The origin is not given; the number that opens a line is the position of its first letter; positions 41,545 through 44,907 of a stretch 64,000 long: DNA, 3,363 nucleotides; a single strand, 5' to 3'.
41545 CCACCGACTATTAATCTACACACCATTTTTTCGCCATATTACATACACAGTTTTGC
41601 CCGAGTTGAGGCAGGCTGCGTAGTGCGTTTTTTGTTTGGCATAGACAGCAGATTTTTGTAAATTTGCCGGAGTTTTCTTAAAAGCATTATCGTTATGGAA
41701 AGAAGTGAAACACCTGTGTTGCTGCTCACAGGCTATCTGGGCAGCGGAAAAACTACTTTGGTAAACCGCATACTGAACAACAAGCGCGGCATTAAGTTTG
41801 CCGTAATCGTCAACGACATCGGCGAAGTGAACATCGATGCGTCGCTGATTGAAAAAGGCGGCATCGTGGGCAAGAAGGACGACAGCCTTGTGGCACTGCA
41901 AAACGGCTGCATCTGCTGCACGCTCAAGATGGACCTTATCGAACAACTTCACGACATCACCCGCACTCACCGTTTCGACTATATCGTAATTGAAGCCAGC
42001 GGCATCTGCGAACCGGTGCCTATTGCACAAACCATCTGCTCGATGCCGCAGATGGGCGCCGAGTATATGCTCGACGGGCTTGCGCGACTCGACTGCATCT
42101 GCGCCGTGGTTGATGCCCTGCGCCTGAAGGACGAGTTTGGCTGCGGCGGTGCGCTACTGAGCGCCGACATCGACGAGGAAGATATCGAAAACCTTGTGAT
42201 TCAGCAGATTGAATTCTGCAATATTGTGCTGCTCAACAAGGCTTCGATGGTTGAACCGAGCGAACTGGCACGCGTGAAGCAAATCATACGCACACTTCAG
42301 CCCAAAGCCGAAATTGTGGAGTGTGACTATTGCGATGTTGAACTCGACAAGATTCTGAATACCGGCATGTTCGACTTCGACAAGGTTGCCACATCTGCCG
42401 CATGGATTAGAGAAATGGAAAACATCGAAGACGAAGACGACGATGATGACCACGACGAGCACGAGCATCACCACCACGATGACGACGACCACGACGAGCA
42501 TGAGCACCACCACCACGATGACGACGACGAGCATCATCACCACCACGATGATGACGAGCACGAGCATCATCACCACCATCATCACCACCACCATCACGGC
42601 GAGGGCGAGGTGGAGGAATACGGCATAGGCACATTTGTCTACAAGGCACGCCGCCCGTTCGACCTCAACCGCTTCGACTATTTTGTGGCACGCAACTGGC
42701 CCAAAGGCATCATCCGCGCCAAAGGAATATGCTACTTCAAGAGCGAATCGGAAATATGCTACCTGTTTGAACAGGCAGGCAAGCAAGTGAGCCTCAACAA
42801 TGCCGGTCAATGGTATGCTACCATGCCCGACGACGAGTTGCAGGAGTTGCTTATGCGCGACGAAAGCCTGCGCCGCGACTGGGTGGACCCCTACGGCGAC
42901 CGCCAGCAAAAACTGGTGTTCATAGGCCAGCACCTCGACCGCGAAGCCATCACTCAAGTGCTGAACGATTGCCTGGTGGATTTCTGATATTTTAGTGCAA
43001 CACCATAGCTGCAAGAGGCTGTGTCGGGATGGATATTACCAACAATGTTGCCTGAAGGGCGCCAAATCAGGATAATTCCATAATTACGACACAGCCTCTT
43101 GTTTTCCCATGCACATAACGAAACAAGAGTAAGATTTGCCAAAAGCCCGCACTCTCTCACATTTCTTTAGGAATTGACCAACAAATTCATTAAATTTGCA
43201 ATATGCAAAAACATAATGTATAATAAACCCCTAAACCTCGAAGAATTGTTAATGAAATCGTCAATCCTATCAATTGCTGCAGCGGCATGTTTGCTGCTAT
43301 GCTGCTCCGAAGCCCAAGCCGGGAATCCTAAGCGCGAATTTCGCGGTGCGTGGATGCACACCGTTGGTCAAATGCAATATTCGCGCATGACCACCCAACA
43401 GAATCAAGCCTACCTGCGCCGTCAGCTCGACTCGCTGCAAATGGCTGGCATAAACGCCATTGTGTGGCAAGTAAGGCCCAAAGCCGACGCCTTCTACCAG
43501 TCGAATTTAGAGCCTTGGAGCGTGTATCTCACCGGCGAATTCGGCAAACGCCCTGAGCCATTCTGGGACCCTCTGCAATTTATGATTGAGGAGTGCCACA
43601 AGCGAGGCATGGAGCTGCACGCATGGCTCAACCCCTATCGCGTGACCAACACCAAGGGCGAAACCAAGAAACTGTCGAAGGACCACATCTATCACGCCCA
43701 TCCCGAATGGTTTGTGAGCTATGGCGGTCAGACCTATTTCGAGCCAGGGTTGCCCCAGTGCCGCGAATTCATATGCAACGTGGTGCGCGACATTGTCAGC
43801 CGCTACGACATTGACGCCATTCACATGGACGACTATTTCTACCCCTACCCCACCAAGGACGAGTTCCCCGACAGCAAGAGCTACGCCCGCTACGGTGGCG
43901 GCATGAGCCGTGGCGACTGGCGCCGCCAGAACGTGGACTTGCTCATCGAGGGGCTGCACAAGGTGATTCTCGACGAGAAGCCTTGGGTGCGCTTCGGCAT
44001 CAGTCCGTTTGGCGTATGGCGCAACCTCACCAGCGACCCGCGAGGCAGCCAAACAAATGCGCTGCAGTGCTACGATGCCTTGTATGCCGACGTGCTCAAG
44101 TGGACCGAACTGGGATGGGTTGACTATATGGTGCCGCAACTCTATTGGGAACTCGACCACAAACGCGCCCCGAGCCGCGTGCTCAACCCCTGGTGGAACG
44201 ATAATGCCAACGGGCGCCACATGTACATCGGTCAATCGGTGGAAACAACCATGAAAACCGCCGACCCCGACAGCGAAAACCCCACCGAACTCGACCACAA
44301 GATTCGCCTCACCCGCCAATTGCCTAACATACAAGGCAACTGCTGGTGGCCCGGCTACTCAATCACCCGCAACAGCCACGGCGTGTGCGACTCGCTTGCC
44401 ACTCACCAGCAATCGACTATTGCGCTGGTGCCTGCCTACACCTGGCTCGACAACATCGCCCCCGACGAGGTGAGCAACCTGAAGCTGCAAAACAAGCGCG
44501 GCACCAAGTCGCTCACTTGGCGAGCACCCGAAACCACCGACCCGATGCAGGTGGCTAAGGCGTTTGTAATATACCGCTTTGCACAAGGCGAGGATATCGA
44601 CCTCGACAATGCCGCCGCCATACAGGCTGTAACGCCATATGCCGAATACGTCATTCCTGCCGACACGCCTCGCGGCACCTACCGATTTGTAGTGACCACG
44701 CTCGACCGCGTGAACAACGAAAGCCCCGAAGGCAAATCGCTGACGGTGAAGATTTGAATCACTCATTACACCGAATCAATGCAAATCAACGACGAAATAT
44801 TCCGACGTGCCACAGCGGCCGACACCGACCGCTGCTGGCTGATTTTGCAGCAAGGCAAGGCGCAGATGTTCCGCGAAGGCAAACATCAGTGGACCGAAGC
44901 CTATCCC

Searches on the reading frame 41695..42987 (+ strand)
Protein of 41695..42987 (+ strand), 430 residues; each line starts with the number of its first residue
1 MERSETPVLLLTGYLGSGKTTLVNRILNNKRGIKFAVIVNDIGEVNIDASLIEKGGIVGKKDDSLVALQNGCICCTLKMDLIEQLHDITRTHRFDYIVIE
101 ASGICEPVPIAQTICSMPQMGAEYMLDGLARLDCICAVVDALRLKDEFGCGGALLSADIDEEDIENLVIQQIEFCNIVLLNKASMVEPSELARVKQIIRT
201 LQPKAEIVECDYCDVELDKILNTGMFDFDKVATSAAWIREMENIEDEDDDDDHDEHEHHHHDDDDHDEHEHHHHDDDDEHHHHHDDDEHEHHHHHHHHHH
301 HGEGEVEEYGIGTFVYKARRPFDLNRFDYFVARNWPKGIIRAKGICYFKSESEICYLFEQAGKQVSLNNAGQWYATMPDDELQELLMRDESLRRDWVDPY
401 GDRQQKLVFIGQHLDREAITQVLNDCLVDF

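Call 83: search_protein_families(library=pfam, proteins=[window:41695-42987:+], max_evalue=0.001)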
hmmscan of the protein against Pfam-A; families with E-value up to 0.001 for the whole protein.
window:41695-42987:+ (430 aa): 2 families
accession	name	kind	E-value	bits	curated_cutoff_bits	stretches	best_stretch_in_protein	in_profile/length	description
PF02492.25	cobW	-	4.3e-48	163.7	20.7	1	7-208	1-179/180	CobW/HypB/UreG, nucleotide-binding domain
PF07683.19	CobW_C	-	6.7e-25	87.2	22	1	311-427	1-94/94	Cobalamin synthesis protein cobW C-terminal domain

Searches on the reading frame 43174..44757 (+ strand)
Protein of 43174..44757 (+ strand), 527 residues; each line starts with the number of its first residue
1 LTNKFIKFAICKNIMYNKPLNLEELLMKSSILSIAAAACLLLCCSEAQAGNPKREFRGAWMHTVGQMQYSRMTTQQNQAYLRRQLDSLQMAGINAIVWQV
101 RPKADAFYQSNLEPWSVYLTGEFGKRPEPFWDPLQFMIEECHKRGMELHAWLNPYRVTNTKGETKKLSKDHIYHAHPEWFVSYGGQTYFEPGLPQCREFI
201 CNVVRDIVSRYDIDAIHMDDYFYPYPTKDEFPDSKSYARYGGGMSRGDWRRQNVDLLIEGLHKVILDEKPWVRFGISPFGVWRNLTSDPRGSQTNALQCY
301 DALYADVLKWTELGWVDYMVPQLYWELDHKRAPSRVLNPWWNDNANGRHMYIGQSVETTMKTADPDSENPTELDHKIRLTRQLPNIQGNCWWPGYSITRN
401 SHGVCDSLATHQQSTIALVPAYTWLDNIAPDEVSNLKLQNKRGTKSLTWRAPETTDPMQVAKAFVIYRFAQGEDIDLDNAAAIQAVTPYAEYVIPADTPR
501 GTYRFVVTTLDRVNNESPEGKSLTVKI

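Call 83: search_protein_families(library=pfam, proteins=[window:43174-44757:+], max_evalue=0.001)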
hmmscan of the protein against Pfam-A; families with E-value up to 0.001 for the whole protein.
window:43174-44757:+ (527 aa): 1 family
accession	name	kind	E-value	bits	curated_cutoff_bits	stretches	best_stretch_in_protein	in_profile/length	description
PF02638.21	GHL10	-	2e-65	221.4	27.9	1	55-357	1-297/311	Glycosyl hydrolase-like 10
